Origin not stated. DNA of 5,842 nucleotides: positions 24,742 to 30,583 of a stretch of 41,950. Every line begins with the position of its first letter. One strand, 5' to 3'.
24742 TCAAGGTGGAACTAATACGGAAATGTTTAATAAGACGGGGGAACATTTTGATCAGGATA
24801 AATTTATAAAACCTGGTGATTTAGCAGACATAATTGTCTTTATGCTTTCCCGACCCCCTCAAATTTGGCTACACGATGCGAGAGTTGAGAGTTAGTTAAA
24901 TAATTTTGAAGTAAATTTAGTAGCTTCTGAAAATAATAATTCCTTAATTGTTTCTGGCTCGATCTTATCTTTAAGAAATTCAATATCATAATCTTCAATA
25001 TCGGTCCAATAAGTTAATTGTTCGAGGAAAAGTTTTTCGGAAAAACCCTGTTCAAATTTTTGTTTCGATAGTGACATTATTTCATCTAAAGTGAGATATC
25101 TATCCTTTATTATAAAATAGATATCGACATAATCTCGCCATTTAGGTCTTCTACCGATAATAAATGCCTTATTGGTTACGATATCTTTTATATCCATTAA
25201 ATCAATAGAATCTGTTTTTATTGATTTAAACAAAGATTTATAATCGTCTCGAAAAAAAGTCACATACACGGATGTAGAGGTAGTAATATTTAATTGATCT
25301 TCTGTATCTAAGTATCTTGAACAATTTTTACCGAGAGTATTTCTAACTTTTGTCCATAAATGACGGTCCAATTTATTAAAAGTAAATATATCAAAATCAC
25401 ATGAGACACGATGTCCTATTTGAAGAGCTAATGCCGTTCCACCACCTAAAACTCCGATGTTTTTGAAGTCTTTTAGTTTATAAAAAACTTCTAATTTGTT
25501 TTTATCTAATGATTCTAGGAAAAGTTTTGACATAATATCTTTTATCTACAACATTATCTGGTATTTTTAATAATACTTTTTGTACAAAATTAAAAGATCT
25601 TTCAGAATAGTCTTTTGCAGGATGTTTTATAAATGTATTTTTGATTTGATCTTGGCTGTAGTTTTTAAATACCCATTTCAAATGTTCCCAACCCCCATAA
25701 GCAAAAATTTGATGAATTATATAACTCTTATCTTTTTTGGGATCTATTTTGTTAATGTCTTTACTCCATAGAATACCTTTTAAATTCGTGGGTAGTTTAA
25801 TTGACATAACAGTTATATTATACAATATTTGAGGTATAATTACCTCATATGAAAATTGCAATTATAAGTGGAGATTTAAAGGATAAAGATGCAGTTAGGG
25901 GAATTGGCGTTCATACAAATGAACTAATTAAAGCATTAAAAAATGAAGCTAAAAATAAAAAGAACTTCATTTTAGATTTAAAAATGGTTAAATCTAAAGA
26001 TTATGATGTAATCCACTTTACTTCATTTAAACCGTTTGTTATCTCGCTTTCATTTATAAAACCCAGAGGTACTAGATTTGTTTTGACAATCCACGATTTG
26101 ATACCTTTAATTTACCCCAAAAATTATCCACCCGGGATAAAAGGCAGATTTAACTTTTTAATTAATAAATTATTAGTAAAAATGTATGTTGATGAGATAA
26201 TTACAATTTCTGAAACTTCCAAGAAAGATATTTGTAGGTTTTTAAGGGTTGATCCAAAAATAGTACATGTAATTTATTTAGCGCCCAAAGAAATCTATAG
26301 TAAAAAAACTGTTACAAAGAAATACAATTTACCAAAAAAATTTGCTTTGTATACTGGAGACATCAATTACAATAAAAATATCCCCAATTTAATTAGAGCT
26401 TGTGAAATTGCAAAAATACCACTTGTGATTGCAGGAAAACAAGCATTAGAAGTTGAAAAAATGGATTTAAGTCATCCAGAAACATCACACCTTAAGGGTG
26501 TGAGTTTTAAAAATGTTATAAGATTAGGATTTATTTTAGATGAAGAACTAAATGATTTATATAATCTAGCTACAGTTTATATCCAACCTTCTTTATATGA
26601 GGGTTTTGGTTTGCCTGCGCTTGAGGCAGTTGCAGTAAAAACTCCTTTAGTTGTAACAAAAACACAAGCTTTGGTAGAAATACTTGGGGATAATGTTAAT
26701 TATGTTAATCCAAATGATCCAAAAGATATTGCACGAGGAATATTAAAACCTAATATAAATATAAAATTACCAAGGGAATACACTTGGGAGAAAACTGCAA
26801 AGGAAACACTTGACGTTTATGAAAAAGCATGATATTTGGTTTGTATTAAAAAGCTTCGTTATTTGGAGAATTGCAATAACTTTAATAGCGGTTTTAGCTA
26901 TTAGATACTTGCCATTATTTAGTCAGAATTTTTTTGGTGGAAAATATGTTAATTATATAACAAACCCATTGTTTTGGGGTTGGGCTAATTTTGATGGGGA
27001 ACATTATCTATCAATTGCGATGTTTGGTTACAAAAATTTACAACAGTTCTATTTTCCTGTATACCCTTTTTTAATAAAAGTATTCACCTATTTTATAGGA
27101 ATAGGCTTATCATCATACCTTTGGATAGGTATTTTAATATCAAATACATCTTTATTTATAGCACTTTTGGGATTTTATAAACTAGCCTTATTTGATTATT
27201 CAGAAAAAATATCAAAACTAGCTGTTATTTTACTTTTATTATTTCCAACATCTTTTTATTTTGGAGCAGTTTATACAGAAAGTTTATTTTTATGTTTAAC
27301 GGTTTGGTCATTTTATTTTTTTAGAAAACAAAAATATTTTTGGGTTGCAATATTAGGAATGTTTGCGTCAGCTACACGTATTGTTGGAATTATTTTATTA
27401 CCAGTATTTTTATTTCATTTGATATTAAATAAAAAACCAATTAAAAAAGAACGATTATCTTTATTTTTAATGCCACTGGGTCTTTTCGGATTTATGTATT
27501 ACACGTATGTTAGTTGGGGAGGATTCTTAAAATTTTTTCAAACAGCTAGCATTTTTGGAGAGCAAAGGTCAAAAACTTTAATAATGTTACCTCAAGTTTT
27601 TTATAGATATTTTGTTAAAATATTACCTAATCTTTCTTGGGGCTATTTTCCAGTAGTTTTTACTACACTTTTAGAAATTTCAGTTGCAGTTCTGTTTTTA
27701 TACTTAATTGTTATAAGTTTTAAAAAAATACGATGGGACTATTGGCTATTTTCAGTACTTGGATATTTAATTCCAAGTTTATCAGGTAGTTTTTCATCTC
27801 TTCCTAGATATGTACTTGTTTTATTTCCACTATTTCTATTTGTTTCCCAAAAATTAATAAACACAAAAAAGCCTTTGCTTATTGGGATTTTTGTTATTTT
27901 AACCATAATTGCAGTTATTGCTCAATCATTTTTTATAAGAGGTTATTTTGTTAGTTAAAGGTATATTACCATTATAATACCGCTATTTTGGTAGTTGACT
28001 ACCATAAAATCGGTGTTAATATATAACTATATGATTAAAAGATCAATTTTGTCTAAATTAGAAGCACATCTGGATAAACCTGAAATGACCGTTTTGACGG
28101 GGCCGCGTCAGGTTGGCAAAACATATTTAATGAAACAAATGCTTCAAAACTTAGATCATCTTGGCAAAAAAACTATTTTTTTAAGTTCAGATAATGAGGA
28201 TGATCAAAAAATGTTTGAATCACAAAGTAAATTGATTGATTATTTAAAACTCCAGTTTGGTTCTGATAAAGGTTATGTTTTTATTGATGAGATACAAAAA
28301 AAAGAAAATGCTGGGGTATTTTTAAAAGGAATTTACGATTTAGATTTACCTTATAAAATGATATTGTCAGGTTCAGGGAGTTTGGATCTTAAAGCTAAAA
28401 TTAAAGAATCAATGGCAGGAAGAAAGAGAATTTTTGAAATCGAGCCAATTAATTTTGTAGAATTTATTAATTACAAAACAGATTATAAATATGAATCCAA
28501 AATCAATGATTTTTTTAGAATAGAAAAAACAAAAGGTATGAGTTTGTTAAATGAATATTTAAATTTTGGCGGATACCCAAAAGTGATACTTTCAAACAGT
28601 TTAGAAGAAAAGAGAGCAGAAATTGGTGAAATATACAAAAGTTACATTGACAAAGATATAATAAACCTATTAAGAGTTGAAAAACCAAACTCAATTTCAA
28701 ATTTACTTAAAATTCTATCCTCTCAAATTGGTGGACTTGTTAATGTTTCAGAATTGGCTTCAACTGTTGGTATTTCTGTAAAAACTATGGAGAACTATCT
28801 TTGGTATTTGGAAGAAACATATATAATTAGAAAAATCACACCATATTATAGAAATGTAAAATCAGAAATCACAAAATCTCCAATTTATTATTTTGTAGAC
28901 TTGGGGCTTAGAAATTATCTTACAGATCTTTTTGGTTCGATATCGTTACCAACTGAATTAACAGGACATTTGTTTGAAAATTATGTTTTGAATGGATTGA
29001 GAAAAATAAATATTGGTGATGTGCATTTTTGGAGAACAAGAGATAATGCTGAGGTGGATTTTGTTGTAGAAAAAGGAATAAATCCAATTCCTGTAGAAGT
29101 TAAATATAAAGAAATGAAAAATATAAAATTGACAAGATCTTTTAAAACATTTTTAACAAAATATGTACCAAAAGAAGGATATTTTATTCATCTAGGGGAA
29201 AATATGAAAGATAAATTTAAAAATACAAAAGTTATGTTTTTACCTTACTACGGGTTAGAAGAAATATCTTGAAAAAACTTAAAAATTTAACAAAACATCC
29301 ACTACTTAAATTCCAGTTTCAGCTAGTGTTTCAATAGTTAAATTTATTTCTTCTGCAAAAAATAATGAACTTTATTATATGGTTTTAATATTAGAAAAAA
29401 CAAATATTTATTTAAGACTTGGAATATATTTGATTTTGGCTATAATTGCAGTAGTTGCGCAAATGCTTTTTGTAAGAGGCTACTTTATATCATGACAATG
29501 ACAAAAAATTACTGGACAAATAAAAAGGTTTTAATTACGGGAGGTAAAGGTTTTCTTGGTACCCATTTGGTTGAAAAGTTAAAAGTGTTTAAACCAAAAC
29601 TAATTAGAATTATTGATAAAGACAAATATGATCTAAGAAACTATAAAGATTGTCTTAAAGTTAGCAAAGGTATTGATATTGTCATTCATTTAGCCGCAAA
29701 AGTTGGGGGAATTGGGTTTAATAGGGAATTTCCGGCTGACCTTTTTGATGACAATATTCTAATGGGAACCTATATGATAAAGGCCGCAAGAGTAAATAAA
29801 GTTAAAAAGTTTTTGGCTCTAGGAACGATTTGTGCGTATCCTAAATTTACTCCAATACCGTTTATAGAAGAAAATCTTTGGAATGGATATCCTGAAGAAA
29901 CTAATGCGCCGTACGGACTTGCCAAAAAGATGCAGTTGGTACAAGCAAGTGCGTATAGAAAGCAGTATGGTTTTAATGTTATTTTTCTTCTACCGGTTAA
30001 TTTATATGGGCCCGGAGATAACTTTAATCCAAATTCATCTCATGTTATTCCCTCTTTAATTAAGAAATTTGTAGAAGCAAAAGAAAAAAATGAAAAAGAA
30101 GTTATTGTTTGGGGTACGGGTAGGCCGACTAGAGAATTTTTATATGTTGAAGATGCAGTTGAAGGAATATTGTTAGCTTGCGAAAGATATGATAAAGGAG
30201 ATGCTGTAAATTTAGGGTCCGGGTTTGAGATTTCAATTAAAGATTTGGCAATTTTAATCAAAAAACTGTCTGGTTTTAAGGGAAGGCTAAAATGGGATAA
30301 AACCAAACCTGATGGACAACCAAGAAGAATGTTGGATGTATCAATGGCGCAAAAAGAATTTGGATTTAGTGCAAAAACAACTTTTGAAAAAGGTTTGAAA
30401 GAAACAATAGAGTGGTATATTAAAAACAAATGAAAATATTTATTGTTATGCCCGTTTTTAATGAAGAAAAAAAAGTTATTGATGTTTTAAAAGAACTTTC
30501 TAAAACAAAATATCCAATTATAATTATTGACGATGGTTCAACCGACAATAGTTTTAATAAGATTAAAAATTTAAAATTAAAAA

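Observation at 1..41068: Thirteen GT-C-like membrane proteins in one locus with no recognisable initiation, flipping or polymerisation genes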

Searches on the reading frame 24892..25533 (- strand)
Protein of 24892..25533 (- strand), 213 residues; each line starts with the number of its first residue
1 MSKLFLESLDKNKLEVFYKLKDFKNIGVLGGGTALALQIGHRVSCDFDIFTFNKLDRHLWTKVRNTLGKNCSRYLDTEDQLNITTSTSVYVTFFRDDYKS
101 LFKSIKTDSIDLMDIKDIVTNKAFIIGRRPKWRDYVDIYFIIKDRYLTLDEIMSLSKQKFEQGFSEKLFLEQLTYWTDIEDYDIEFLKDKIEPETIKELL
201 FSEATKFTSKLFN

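Call 6: search_protein_families(library=pfam, proteins=[window:24892-25533:-], max_evalue=0.01)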
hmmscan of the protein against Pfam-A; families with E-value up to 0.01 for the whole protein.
window:24892-25533:- (213 aa): 1 family
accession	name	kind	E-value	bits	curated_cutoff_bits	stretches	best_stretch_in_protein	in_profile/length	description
PF08843.17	AbiEii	-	5.8e-10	39.9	22.5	1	28-164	16-190/238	Nucleotidyl transferase AbiEii toxin, Type IV TA system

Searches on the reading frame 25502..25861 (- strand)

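Call 11: search_protein_families(library=pfam, proteins=[window:25502-25861:-], max_evalue=0.01)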
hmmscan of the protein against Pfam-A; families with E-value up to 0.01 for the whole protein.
window:25502-25861:- (119 aa): 1 family
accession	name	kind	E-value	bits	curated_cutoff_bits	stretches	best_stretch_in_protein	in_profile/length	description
PF21956.1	DUF6922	-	4.5e-12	45.7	27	1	28-76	3-51/52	Family of unknown function (DUF6922)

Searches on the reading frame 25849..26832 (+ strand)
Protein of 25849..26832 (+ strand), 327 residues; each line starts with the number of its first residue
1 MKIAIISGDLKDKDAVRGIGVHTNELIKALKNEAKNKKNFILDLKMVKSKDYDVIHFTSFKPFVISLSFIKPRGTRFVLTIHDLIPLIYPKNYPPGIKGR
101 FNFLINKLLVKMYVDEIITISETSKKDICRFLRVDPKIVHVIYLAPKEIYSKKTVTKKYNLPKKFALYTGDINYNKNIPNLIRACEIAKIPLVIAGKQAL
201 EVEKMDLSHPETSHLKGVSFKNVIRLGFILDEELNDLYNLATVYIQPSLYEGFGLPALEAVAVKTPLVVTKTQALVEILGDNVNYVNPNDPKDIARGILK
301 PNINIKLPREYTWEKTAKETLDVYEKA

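Call 6: search_protein_families(library=pfam, proteins=[window:25849-26832:+], max_evalue=0.01)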
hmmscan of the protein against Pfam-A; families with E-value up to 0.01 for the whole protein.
window:25849-26832:+ (327 aa): 5 families
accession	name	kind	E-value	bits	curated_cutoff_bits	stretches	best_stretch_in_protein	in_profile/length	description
PF00534.26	Glycos_transf_1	-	8.6e-23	81.2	26.4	1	161-300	13-154/172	Glycosyl transferases group 1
PF13692.12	Glyco_trans_1_4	-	3.5e-19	69.9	27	1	166-299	4-137/142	Glycosyl transferases group 1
PF13439.12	Glyco_transf_4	-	6.1e-13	49.6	28.5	1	43-143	64-163/170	Glycosyltransferase Family 4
PF20706.3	GT4-conflict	-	1.4e-08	34.5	26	1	232-286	273-324/385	Family 4 Glycosyltransferase in conflict systems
PF13579.12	Glyco_trans_4_4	-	8e-06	26.7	29.7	1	46-143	66-156/158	Glycosyl transferase 4-like domain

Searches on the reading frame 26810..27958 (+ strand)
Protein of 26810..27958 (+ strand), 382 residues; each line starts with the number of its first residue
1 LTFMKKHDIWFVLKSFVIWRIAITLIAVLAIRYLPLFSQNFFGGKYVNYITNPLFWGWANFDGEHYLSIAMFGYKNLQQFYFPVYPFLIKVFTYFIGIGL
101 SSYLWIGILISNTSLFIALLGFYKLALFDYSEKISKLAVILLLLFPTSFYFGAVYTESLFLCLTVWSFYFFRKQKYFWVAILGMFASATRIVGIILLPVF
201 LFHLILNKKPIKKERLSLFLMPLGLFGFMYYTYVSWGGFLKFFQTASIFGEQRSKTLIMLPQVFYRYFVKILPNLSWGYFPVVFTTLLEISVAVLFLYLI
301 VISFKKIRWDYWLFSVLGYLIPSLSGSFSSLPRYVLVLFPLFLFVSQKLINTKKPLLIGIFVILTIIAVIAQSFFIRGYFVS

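Call 5: search_protein_families(library=pfam, proteins=[window:26810-27958:+], max_evalue=0.01)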
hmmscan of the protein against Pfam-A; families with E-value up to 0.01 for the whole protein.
window:26810-27958:+ (382 aa): 0 families

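Call 15: search_protein_families(library=ncbifam, proteins=[window:26810-27958:+], max_evalue=0.01)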
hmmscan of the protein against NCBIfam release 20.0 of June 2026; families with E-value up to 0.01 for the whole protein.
window:26810-27958:+ (382 aa): 1 family
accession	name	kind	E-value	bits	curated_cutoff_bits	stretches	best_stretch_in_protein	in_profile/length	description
NF046093.1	AZOBR_p60025_fam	subfamily_domain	0.00084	18.6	150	1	84-211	96-218/232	AZOBR_p60025 family cell surface glycopolymer formation protein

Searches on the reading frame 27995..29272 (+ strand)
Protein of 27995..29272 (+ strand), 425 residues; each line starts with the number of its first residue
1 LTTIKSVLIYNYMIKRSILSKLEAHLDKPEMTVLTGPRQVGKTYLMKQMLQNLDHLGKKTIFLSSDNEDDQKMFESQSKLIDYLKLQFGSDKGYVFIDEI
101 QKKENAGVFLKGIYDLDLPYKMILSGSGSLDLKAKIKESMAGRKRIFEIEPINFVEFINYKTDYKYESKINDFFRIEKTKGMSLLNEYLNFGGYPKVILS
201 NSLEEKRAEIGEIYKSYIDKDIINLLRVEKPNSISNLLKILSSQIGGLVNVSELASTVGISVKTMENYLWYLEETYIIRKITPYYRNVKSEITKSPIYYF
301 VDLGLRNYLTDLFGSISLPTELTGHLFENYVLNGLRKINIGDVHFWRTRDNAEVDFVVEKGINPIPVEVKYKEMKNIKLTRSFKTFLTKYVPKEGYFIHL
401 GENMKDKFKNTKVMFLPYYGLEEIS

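Call 6: search_protein_families(library=pfam, proteins=[window:27995-29272:+], max_evalue=0.01)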
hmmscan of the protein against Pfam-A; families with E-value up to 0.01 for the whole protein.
window:27995-29272:+ (425 aa): 8 families
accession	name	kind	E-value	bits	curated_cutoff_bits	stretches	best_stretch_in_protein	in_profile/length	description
PF13635.12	DUF4143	-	8e-42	143.1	28.1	1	220-371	2-159/160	Domain of unknown function (DUF4143)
PF13173.12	AAA_14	-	1.6e-29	102.9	27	1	30-157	3-128/129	AAA domain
PF01637.24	ATPase_2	-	6.5e-08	33.1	33.2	1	21-92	10-86/225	ATPase domain predominantly from Archaea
PF14516.12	AAA_35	-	0.00011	21.6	27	1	15-84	16-85/331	AAA-like domain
PF00004.35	AAA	-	0.0007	20.5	21.2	1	33-102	2-68/131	ATPase family associated with various cellular activities (AAA)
PF13401.12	AAA_22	-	0.0051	17.6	27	0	29-68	5-44/130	AAA domain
PF25199.1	nSTAND_NTPase5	-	0.0059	16.9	34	1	11-100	17-105/145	Novel STAND NTPase 5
PF20720.3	nSTAND3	-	0.0065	16.6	27.2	0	19-84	7-71/155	Novel STAND NTPase 3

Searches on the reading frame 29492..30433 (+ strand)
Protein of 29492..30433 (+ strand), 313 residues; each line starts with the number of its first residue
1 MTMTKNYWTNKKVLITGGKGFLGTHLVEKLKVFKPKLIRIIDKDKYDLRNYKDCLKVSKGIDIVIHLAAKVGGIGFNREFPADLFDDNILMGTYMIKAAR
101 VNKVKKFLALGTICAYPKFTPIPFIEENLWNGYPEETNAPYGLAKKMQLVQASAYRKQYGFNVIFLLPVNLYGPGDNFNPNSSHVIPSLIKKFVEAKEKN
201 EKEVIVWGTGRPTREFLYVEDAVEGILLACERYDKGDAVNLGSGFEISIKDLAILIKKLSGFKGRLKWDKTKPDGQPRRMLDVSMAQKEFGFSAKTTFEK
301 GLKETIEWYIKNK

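Call 6: search_protein_families(library=pfam, proteins=[window:29492-30433:+], max_evalue=0.01)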
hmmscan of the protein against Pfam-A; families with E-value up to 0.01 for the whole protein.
window:29492-30433:+ (313 aa): 6 families
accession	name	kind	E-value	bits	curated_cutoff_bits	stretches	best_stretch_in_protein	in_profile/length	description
PF01370.27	Epimerase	-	4.4e-54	183.9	20.9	1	13-242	1-240/240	NAD dependent epimerase/dehydratase family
PF16363.11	GDP_Man_Dehyd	-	1e-25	91.4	27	1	45-305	61-332/332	GDP-mannose 4,6 dehydratase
PF02719.21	Polysacc_synt_2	-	6e-11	42.5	20.2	1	13-52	1-40/293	Polysaccharide biosynthesis protein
PF01073.25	3Beta_HSD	-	2.3e-09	37.2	22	1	14-231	1-230/280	3-beta hydroxysteroid dehydrogenase/isomerase family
PF07993.18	NAD_binding_4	-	0.00065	19.4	20.1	0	15-30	1-16/258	Male sterility protein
PF04321.23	RmlD_sub_bind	-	0.00072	19.2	27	1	12-69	2-60/287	RmlD substrate binding domain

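Call 61: search_protein_families(library=ncbifam, proteins=[window:29492-30433:+], max_evalue=0.00001)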
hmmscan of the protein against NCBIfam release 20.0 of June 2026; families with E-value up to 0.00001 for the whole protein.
window:29492-30433:+ (313 aa): 16 families
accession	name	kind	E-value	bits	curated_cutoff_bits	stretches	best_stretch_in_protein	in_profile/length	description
NF047922.1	GDPFucSynFcl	equivalog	1.5e-86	290.7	500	1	10-312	2-304/308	GDP-L-fucose synthase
TIGR04180.1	EDH_00030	hypoth_equivalog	5.9e-31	107.6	475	1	41-271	51-267/297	NAD-dependent 4,6-dehydratase LegB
TIGR01181.1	dTDP_gluc_dehyt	equivalog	3.2e-27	95.5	365.1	1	58-313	71-315/321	dTDP-glucose 4,6-dehydratase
NF011728.1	PRK15181.1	equivalog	1.6e-20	73.4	760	1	46-311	76-339/348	Vi polysaccharide biosynthesis UDP-N-acetylglucosaminuronic acid C-4 epimerase TviC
TIGR01179.1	galE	equivalog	5.8e-19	68.1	262.3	1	41-312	52-328/332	UDP-glucose 4-epimerase GalE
NF007490.0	PRK10084.1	subfamily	1.2e-15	57.4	649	1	137-313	163-338/361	dTDP-glucose 4,6-dehydratase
NF007582.0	PRK10217.1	equivalog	2.2e-13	50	698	1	62-312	76-334/355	dTDP-glucose 4,6-dehydratase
NF042422.1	oxyalk_red_OleD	equivalog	8.4e-12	45.1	580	1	12-239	2-224/329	2-alkyl-3-oxoalkanoate reductase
TIGR02197.1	heptose_epim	equivalog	8.8e-11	41.5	274.6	1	13-310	1-314/316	ADP-glyceromanno-heptose 6-epimerase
NF007956.0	PRK10675.1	subfamily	3.4e-09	36.3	394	1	57-311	70-331/338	UDP-glucose 4-epimerase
NF052578.1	StrlDmthSdmBMthl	equivalog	4.3e-08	33.3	600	1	42-261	46-246/328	sterol demethylase protein SdmB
TIGR03466.1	HpnA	hypoth_equivalog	5.3e-08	32.1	367.65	0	12-262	2-248/327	hopanoid-associated sugar epimerase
TIGR02622.1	CDP_4_6_dhtase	equivalog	8.4e-08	31.7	278.45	0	50-310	68-331/352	CDP-glucose 4,6-dehydratase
TIGR04130.1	FnlA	equivalog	1.8e-07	30.4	730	0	47-114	60-126/337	UDP-N-acetylglucosamine 4,6-dehydratase/5-epimerase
NF042423.1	oxyalk_red_Shew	equivalog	4.4e-07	29.3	580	1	11-248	9-239/331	2-alkyl-3-oxoalkanoate reductase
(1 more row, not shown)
